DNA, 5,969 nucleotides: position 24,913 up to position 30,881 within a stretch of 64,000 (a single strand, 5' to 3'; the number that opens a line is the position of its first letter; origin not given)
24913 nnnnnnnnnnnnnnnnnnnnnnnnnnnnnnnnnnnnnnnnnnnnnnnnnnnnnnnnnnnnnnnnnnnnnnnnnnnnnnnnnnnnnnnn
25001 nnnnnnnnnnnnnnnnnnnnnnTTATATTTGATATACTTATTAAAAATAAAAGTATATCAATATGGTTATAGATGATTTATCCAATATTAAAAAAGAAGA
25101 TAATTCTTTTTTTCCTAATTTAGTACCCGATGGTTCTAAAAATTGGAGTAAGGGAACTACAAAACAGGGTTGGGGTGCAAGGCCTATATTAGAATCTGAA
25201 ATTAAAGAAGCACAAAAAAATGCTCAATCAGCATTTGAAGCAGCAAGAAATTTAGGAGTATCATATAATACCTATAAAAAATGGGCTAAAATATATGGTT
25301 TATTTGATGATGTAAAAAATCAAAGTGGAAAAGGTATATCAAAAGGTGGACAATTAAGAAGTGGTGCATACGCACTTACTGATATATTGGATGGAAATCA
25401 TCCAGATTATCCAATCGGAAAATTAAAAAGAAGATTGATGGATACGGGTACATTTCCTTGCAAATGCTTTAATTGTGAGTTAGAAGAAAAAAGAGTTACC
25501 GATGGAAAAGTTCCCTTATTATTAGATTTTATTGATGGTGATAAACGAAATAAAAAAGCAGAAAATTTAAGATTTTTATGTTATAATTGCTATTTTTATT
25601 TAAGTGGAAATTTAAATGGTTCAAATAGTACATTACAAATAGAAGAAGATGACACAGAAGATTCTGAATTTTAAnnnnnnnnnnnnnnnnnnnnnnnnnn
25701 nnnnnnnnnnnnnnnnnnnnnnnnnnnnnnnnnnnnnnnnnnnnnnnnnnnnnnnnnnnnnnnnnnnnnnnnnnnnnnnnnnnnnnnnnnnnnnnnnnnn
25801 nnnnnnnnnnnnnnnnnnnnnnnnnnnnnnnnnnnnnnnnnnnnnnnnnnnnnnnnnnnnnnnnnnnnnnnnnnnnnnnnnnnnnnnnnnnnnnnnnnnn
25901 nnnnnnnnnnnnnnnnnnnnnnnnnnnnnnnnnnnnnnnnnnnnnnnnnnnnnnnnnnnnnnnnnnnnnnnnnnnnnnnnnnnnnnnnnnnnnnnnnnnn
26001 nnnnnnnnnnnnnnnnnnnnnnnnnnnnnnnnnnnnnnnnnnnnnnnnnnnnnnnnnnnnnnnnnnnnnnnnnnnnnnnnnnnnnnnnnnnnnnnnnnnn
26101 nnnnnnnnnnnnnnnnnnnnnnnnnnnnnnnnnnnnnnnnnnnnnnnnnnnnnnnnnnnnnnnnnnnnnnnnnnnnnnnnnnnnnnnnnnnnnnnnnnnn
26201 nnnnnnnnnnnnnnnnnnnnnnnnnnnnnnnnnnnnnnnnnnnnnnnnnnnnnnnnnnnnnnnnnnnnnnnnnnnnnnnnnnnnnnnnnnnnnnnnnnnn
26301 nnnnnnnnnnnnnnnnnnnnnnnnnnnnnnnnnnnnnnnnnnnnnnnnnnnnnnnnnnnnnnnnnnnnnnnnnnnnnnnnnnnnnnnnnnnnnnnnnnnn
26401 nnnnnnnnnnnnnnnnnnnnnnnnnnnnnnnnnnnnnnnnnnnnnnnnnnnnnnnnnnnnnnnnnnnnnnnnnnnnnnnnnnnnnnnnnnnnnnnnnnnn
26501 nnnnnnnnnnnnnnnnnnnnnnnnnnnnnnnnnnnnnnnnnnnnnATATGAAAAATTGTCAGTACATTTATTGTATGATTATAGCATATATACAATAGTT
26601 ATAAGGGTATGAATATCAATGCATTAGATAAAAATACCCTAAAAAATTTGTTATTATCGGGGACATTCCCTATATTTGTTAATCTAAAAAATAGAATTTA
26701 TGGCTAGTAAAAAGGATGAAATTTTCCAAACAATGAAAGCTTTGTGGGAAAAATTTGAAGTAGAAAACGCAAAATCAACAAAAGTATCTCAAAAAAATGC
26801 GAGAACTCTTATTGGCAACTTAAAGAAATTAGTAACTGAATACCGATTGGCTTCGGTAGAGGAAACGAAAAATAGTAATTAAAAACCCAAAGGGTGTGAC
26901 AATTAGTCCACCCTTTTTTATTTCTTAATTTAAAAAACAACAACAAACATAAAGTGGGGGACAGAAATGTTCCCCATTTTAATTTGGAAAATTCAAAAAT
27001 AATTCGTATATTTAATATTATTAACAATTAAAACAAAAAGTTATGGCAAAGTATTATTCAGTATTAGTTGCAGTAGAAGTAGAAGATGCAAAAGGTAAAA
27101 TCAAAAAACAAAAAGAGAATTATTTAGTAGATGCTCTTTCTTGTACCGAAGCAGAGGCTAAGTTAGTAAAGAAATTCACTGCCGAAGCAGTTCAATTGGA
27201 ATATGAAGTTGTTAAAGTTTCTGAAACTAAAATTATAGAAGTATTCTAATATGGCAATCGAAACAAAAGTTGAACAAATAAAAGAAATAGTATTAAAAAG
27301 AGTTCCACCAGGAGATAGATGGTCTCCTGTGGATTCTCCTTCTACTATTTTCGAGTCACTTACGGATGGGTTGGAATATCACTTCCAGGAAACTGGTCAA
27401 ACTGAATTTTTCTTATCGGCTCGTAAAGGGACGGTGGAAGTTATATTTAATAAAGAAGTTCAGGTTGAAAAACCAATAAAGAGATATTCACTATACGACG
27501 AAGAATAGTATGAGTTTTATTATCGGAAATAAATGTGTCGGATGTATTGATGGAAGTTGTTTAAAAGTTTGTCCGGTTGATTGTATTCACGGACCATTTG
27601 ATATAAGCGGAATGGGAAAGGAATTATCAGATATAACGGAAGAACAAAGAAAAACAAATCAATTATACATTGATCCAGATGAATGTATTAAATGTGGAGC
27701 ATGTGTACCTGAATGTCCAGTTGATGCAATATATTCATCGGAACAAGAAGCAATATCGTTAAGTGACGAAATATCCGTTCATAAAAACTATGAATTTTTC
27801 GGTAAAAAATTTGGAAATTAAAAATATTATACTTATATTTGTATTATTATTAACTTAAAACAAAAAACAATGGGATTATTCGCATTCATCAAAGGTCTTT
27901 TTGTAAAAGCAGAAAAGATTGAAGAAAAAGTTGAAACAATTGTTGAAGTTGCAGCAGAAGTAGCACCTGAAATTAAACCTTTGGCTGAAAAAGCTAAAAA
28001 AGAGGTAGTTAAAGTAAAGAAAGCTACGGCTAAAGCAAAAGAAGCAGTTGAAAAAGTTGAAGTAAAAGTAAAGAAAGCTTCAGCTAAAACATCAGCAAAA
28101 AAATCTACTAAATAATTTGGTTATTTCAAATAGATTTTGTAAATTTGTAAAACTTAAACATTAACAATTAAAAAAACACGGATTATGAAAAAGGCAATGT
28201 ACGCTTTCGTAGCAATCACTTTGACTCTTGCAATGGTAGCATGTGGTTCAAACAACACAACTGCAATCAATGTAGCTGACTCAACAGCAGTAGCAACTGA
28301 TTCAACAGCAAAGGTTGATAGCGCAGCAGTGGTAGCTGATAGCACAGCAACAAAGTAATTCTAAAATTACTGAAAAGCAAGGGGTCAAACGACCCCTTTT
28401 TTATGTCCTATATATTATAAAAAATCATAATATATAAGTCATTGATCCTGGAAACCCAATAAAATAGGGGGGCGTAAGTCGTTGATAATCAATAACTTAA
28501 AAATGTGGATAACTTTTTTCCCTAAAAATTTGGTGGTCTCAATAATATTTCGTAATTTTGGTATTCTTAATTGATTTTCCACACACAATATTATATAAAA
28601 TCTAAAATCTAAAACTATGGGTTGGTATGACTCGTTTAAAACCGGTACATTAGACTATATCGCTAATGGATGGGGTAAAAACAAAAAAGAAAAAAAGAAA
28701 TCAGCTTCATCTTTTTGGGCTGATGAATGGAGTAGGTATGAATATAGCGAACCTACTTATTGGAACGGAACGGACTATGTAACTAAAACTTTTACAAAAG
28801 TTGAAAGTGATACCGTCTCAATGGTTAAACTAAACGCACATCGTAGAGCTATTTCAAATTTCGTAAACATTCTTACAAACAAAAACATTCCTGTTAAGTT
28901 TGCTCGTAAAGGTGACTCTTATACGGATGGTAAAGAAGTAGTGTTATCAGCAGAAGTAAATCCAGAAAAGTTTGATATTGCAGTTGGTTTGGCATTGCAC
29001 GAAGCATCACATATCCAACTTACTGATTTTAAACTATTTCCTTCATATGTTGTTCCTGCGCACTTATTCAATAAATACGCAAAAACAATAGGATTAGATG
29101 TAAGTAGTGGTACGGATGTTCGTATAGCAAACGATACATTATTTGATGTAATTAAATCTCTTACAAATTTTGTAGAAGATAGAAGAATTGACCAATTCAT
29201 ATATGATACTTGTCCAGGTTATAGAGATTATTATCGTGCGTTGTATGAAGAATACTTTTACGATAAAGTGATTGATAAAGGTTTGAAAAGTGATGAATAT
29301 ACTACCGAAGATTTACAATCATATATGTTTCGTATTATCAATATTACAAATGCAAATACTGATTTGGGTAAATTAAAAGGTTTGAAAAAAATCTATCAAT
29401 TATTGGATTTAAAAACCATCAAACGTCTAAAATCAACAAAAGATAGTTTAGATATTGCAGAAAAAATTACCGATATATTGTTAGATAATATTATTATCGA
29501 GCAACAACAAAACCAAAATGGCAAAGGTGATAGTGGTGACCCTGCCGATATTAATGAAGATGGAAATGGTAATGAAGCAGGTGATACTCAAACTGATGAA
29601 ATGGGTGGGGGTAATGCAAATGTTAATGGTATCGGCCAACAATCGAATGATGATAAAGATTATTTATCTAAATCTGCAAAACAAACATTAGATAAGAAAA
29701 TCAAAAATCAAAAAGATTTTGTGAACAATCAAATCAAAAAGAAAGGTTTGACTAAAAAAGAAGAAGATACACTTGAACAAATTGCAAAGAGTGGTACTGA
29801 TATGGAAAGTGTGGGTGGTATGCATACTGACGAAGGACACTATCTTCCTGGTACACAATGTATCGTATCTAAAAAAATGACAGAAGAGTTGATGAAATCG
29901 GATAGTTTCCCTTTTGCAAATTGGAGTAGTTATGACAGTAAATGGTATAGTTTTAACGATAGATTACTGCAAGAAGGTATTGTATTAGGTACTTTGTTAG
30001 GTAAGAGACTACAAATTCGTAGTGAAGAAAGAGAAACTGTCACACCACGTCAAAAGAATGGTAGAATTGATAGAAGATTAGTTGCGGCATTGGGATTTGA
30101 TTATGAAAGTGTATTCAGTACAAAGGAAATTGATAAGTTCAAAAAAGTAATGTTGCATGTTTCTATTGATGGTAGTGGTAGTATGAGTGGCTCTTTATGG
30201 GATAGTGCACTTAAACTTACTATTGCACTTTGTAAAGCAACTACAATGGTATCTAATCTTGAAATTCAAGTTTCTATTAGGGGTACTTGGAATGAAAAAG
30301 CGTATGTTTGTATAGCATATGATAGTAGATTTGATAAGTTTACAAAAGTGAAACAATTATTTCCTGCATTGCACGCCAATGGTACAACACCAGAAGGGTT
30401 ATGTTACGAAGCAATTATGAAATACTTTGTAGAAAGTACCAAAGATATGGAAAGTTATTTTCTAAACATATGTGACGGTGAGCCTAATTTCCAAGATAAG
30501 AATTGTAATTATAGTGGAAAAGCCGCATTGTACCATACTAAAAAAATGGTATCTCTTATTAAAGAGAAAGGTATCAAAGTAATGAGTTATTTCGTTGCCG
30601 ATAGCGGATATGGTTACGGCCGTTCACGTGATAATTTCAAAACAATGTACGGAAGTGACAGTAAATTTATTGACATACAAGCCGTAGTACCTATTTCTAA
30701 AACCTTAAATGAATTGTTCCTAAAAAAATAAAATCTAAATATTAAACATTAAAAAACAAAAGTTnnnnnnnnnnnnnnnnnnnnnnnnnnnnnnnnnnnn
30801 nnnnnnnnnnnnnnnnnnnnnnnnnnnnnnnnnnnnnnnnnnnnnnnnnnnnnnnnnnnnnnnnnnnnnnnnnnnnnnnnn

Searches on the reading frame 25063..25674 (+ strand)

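Call 8: search_protein_families(library=pfam, proteins=[window:25063-25674:+], max_evalue=0.01)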
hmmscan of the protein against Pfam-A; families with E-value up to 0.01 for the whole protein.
window:25063-25674:+ (203 aa): 3 families
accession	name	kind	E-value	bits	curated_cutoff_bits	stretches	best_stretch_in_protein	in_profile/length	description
PF13518.12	HTH_28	-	0.0045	17.5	25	1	47-90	6-50/52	Helix-turn-helix domain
PF13392.12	HNH_3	-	0.0086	16.1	24.8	0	151-170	16-37/46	HNH endonuclease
PF01527.26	HTH_Tnp_1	-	0.0099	16.5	24.1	0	47-78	16-47/75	Transposase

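Call 55: search_protein_families(library=phrogs, proteins=[window:25063-25674:+], max_evalue=0.01)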
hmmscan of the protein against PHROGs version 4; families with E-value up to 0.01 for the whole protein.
window:25063-25674:+ (203 aa): 3 families
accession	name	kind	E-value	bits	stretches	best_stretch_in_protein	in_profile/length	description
phrog_14736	-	DNA, RNA and nucleotide metabolism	2.8e-14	54.2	1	103-177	3-75/202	HNH endonuclease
phrog_10822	-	DNA, RNA and nucleotide metabolism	4.1e-13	50.6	1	46-177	12-144/245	HNH endonuclease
phrog_1571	-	DNA, RNA and nucleotide metabolism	0.0013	19.6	1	133-177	46-90/128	HNH endonuclease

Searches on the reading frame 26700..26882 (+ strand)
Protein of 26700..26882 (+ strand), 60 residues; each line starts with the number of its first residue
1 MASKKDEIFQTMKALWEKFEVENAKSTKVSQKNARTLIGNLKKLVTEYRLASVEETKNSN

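Call 37: search_protein_families(library=pfam, proteins=[window:26700-26882:+], max_evalue=0.01)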
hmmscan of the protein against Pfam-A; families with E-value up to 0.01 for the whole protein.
window:26700-26882:+ (60 aa): 1 family
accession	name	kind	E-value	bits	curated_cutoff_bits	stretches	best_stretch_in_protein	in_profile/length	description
PF07432.18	Hc1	-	0.0027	17.9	23.5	0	7-57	2-56/57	Histone H1-like protein Hc1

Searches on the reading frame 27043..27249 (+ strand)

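Call 38: search_protein_families(library=pfam, proteins=[window:27043-27249:+], max_evalue=0.01)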
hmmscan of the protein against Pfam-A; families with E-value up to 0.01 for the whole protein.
window:27043-27249:+ (68 aa): 1 family
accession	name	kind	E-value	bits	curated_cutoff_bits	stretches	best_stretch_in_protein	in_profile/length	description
PF14902.11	DUF4494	-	2.3e-11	44.2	27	1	4-68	1-64/139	Domain of unknown function (DUF4494)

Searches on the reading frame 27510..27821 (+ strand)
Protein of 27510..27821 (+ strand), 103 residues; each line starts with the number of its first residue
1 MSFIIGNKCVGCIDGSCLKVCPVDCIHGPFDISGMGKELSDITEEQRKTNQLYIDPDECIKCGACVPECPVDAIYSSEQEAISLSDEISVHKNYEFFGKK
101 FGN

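Call 8: search_protein_families(library=pfam, proteins=[window:27510-27821:+], max_evalue=0.01)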
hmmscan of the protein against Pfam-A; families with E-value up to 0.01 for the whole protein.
window:27510-27821:+ (103 aa): 14 families
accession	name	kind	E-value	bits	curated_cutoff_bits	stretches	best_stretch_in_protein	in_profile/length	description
PF13237.11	Fer4_10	-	5.4e-12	45.9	25.5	2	4-70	4-53/53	4Fe-4S dicluster domain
PF00037.32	Fer4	-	1.1e-11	44.5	21.1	1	53-75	2-24/24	4Fe-4S binding domain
PF12838.12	Fer4_7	-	3.6e-10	40.6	27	1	8-73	1-52/52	4Fe-4S dicluster domain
PF13484.11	Fer4_16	-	4.7e-10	40.5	30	2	58-90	1-32/66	4Fe-4S double cluster binding domain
PF14697.11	Fer4_21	-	4.1e-09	36.9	35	2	54-85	3-37/59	4Fe-4S dicluster domain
PF12797.12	Fer4_2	-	9e-09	35.2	24.5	1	53-71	4-22/22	4Fe-4S binding domain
PF13183.11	Fer4_8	-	1.7e-07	32.1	27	1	7-72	3-67/68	4Fe-4S dicluster domain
PF12837.12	Fer4_6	-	3e-07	30.5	25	1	53-74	3-24/24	4Fe-4S binding domain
PF25160.1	LdpA_Fe-S-bd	-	7.3e-07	29.3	27.6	1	54-77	23-46/49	LdpA Fe-S cluster-binding domain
PF13187.11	Fer4_9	-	3e-06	27.6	27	1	8-74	1-52/52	4Fe-4S dicluster domain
PF12798.12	Fer4_3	-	5e-05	24.3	27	1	59-73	1-15/15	4Fe-4S binding domain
PF12800.12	Fer4_4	-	0.00016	22.2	24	1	56-71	1-16/17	4Fe-4S binding domain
PF13247.11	Fer4_11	-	0.00044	20.8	26.2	0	52-91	3-44/100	4Fe-4S dicluster domain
PF13534.11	Fer4_17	-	0.0011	19.9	22.2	1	58-82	1-25/61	4Fe-4S dicluster domain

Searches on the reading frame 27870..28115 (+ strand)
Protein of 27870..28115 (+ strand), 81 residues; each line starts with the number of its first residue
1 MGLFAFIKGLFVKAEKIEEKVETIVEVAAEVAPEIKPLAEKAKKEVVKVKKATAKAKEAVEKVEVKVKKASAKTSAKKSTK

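Call 8: search_protein_families(library=pfam, proteins=[window:27870-28115:+], max_evalue=0.01)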
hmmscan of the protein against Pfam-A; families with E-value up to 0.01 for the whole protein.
window:27870-28115:+ (81 aa): 1 family
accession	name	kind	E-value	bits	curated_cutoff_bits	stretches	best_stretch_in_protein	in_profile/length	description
PF08287.16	DASH_Spc19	-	0.0047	17.3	26.3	1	27-79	57-109/155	Spc19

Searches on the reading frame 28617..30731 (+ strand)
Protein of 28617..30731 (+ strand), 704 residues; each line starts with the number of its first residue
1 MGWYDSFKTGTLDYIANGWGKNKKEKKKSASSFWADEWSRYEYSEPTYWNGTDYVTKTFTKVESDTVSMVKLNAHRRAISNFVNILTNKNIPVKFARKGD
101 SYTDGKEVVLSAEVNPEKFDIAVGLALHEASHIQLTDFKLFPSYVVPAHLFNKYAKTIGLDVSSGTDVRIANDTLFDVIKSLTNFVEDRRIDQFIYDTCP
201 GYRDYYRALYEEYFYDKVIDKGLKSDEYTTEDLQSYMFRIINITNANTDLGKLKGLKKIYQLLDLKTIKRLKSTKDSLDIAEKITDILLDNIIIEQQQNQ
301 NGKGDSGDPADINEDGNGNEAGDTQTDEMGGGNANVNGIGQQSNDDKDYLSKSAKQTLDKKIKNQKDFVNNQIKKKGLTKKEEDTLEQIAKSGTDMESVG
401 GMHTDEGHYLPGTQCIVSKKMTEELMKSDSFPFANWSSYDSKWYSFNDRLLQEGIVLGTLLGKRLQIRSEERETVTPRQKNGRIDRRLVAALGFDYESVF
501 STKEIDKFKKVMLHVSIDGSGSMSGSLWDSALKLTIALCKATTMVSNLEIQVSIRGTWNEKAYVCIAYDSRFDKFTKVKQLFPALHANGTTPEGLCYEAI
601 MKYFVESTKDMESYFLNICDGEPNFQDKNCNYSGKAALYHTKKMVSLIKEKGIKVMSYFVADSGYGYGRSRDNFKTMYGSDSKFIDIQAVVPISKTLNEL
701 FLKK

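Call 8: search_protein_families(library=pfam, proteins=[window:28617-30731:+], max_evalue=0.01)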
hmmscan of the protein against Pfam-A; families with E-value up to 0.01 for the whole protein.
window:28617-30731:+ (704 aa): 0 families

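Call 12: find_related_loci(query=window:28617-30731:+, collection=viral_contigs, flank=5000)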
Query window:28617-30731:+ (704 aa) in viral_contigs; peptide patterns used: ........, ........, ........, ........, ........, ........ (x = any residue, [..] = any of these).
38 stretches matched a pattern, but none encodes a relative of the query by tblastn (E <= 1e-3).

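Call 55: search_protein_families(library=phrogs, proteins=[window:28617-30731:+], max_evalue=0.01)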
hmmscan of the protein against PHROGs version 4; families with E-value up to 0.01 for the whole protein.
window:28617-30731:+ (704 aa): 2 families
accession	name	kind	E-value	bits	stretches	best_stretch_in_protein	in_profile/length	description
phrog_1576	-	unknown function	1.5e-09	38.1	1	466-546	484-558/729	-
phrog_5298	-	moron, auxiliary metabolic gene and host takeover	0.00022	21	1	145-555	133-505/645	cobalamin biosynthesis protein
